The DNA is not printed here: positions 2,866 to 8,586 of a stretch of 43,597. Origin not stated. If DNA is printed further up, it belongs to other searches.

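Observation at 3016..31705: Non-canonical PUFA-synthase-like / type I PKS (+NRPS remnant) secondary-lipid gene cluster with built-in PPTase and dedicated efflux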

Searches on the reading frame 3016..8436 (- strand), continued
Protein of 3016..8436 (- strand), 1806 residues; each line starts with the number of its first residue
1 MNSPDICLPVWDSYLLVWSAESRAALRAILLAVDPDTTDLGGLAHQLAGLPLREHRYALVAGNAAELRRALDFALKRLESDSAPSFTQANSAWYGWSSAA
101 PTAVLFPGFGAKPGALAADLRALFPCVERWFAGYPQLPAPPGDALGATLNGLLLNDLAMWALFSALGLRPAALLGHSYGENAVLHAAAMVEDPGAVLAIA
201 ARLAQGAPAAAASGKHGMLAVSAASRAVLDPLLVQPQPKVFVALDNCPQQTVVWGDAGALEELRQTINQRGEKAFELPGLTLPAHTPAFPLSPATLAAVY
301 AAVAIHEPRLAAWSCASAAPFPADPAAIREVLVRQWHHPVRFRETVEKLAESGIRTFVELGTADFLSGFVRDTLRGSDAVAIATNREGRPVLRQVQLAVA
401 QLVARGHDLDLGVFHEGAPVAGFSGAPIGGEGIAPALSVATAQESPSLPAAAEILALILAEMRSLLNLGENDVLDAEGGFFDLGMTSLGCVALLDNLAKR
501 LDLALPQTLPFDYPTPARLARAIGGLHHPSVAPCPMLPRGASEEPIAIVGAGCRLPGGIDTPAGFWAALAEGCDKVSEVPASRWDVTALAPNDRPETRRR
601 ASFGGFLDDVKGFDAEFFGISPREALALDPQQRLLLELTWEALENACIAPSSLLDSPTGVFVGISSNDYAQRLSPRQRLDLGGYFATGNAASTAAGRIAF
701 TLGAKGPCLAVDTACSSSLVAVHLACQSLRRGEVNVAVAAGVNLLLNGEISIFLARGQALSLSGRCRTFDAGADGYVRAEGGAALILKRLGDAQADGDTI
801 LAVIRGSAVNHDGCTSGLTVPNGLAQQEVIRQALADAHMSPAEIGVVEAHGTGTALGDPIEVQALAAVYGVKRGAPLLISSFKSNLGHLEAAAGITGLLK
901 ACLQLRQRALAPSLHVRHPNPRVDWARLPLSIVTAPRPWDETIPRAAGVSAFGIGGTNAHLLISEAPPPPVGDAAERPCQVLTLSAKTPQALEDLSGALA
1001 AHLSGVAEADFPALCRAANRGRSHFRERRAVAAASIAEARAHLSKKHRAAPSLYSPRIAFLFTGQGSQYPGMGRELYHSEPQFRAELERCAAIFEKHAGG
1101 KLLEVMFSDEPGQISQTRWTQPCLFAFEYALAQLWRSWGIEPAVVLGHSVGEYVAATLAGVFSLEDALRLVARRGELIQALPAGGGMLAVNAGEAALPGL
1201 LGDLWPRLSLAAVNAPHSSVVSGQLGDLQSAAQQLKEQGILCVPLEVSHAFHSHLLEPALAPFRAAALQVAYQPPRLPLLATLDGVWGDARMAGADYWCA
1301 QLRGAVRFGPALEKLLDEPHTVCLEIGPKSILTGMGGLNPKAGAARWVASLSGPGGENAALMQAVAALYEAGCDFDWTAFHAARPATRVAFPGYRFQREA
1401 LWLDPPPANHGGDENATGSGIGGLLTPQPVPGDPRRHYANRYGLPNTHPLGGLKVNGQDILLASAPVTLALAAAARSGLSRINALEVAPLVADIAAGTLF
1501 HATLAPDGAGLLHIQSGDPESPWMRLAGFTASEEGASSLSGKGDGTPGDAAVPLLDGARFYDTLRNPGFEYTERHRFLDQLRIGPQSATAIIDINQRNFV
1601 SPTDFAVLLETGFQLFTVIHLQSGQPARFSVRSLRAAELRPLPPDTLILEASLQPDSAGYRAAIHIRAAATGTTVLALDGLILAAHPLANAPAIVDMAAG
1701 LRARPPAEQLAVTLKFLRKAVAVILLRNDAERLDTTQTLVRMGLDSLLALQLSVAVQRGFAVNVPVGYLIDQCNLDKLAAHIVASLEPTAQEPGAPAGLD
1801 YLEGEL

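Call 20: find_encoding_contigs(protein=P0053, flank=10000, max_places=3)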
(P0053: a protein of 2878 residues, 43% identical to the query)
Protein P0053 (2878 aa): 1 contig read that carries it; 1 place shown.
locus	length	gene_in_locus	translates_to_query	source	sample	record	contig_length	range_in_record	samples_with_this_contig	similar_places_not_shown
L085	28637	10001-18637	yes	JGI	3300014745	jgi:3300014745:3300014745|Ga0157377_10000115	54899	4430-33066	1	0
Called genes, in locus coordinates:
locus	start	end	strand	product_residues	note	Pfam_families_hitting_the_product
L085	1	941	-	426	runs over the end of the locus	PF04055:Radical_SAM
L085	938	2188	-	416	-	PF04055:Radical_SAM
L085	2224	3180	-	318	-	-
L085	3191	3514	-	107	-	-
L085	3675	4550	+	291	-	PF24793:GINT1_N, PF04616:Glyco_hydro_43 (weak)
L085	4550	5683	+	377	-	PF20706:GT4-conflict (faint), PF13439:Glyco_transf_4, PF13579:Glyco_trans_4_4 (weak), PF00534:Glycos_transf_1, PF13692:Glyco_trans_1_4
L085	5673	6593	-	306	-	PF01408:GFO_IDH_MocA, PF22725:GFO_IDH_MocA_C3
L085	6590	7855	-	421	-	PF13186:SPASM (weak), PF04055:Radical_SAM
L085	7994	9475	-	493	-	PF03559:Hexose_dehydrat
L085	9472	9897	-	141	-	PF05523:FdtA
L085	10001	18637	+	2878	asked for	PF00698:Acyl_transf_1, PF00109:ketoacyl-synt, PF02801:Ketoacyl-synt_C, PF16197:KAsynt_C_assoc, PF22621:CurL-like_PKS_C, PF00698:Acyl_transf_1, PF22336:RhiE-like_linker, PF00550:PP-binding, +7 more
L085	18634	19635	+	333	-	PF08100:Dimerisation, PF00891:Methyltransf_2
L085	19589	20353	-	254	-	-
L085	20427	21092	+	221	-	PF22624:AASDHPPT_N, PF01648:ACPS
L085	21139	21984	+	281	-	PF04542:Sigma70_r2 (weak), PF08281:Sigma70_r4_2 (faint)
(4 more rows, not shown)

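Call 21: search_protein_families(library=pfam, proteins=[L084:14455-15666:+, L084:3473-3760:+, L084:7797-7976:+, L082:7818-8111:+, L082:12188-12340:+, L084:2-3451:+], max_evalue=0.01)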
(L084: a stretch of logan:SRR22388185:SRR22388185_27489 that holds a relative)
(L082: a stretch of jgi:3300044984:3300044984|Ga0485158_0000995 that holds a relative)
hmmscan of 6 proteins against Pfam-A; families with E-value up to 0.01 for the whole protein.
L084:14455-15666:+ (404 aa): 2 families
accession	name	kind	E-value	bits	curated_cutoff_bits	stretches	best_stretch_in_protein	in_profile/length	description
PF00668.25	Condensation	-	7e-75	252.9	30.6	1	61-404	4-351/456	Condensation domain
PF18563.6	TubC_N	-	3.3e-07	30.8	26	1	14-52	12-50/52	TubC N-terminal docking domain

L084:3473-3760:+ (95 aa): 0 families

L084:7797-7976:+ (59 aa): 0 families

L082:7818-8111:+ (97 aa): 1 family
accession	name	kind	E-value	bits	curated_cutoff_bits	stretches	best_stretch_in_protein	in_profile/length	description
PF00550.31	PP-binding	-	0.00031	21.4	20.8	1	18-61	13-54/67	Phosphopantetheine attachment site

L082:12188-12340:+ (50 aa): 0 families

L084:2-3451:+ (1149 aa): 3 families
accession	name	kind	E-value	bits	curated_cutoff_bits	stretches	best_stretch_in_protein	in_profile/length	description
PF00698.26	Acyl_transf_1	-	5.8e-13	49.4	32.7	1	197-489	2-281/319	Acyl transferase domain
PF01648.25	ACPS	-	1.4e-05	25.5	25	1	1030-1085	2-70/111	4'-phosphopantetheinyl transferase superfamily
PF17837.6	4PPT_N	-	0.00038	20.9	27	1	949-1023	5-67/68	4'-phosphopantetheinyl transferase N-terminal domain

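Call 36: find_encoding_contigs(protein=P0076, flank=10000, max_places=2)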
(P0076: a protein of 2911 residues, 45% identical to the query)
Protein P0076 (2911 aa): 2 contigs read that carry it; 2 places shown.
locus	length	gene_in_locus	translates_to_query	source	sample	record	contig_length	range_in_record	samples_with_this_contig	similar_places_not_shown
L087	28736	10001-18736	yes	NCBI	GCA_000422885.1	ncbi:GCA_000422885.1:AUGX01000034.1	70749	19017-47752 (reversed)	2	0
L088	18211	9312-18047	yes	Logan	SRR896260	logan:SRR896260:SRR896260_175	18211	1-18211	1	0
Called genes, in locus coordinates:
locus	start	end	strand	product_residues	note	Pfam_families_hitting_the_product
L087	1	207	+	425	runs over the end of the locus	PF03033:Glyco_transf_28, PF06722:EryCIII-like_C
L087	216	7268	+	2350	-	PF03060:NMO, PF00109:ketoacyl-synt, PF02801:Ketoacyl-synt_C, PF16197:KAsynt_C_assoc (weak), PF00698:Acyl_transf_1, PF00106:adh_short, PF08659:KR, PF13561:adh_short_C2, +1 more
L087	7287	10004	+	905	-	PF00698:Acyl_transf_1, PF21089:PKS_DH_N (weak), PF14765:PS-DH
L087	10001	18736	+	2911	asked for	PF00698:Acyl_transf_1, PF00550:PP-binding, PF00109:ketoacyl-synt, PF02801:Ketoacyl-synt_C, PF16197:KAsynt_C_assoc, PF00698:Acyl_transf_1, PF22621:CurL-like_PKS_C, PF00550:PP-binding, +7 more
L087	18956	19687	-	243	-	PF04279:IspA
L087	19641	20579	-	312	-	PF01408:GFO_IDH_MocA, PF22725:GFO_IDH_MocA_C3 (weak)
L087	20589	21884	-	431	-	PF02321:OEP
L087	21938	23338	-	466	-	PF02321:OEP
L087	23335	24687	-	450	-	PF02321:OEP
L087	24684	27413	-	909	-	PF00664:ABC_membrane, PF00005:ABC_tran, PF02463:SMC_N (faint)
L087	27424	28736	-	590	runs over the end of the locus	PF00664:ABC_membrane, PF00005:ABC_tran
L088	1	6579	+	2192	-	?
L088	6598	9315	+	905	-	PF00698:Acyl_transf_1, PF21089:PKS_DH_N (weak), PF14765:PS-DH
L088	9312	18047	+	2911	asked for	PF00698:Acyl_transf_1, PF00550:PP-binding, PF00109:ketoacyl-synt, PF02801:Ketoacyl-synt_C, PF16197:KAsynt_C_assoc, PF00698:Acyl_transf_1, PF22621:CurL-like_PKS_C, PF00550:PP-binding, +7 more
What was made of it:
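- Ottowia has the PKS-NRPS directly abutting AT-DH (call 36).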

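Call 38: search_protein_families(library=pfam, proteins=[P0076, L087:7287-10004:+, L082:12550-17787:+], max_evalue=0.01)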
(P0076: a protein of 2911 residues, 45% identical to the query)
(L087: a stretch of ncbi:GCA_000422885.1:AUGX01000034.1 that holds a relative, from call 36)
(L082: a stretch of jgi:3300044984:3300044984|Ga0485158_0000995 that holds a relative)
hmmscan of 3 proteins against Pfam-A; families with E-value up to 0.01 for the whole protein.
P0076 (2911 aa): 13 families
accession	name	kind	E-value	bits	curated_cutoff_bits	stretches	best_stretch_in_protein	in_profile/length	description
PF00109.32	ketoacyl-synt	-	1.3e-87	294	20.8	1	565-815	2-252/252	Beta-ketoacyl synthase, N-terminal domain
PF00668.25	Condensation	-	5.7e-70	236.7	30.6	2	1683-2041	67-446/456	Condensation domain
PF00698.26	Acyl_transf_1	-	5.1e-69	233.6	32.7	2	1087-1359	2-274/319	Acyl transferase domain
PF00501.34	AMP-binding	-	1.9e-66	224.9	29.9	1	2071-2409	1-384/384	AMP-binding enzyme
PF02801.28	Ketoacyl-synt_C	-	6.7e-41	139.5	20.8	1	823-939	1-118/119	Beta-ketoacyl synthase, C-terminal domain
PF00550.31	PP-binding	-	4.2e-38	129.9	20.8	3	2564-2625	3-66/67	Phosphopantetheine attachment site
PF00975.26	Thioesterase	-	2.5e-26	93.7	26.4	1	2651-2899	2-216/226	Thioesterase domain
PF13193.12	AMP-binding_C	-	4.4e-12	47.2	24.5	1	2461-2535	1-76/76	AMP-binding enzyme C-terminal domain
PF22621.2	CurL-like_PKS_C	-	1.8e-09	37.8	27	1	1008-1071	1-64/64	CurL-like, PKS C-terminal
PF16197.11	KAsynt_C_assoc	-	4.7e-09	37.1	33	1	942-1030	1-83/111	Ketoacyl-synthetase C-terminal extension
PF23297.2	ACP_SdgA_C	-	5.1e-07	30.1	27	0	479-549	12-81/95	Highly reducing polyketide synthase sdgA, C-terminal ACP domain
PF12697.13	Abhydrolase_6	-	2.2e-06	28.9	26.3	1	2653-2898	2-212/217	Alpha/beta hydrolase family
PF00108.29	Thiolase_N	-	3.7e-05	23.7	26.4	1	711-769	57-117/260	Thiolase, N-terminal domain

L087:7287-10004:+ (905 aa): 3 families
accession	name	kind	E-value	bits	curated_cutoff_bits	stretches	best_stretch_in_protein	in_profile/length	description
PF14765.12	PS-DH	-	3.1e-18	66.3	23.7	1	639-769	18-155/166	Polyketide synthase dehydratase N-terminal domain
PF00698.26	Acyl_transf_1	-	3.3e-17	63.4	32.7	1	101-409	2-298/319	Acyl transferase domain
PF21089.3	PKS_DH_N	-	1.2e-05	25.6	27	1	512-592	18-92/103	Polyketide synthase dehydratase domain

L082:12550-17787:+ (1746 aa): 9 families
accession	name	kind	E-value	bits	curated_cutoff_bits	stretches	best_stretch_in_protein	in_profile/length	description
PF00109.32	ketoacyl-synt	-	9.6e-86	287.9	20.8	1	655-902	3-251/252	Beta-ketoacyl synthase, N-terminal domain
PF00698.26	Acyl_transf_1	-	5.2e-70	236.9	32.7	2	1183-1455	2-272/319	Acyl transferase domain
PF02801.28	Ketoacyl-synt_C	-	3.6e-40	137.1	20.8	1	911-1028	1-118/119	Beta-ketoacyl synthase, C-terminal domain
PF16197.11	KAsynt_C_assoc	-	1.5e-16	61.2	33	1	1031-1138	1-103/111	Ketoacyl-synthetase C-terminal extension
PF22621.2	CurL-like_PKS_C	-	2.1e-16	60.1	27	1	1096-1159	1-64/64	CurL-like, PKS C-terminal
PF22336.2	RhiE-like_linker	-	2.9e-07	30.8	27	1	1100-1162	2-63/67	RhiE-like, KS-MAT linker domain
PF00108.29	Thiolase_N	-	1.3e-06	28.4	26.4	1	808-863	66-123/260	Thiolase, N-terminal domain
PF14765.12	PS-DH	-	4.7e-05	23.4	23.7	1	1669-1724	4-59/166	Polyketide synthase dehydratase N-terminal domain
PF00550.31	PP-binding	-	5e-05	23.9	20.8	1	556-629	2-66/67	Phosphopantetheine attachment site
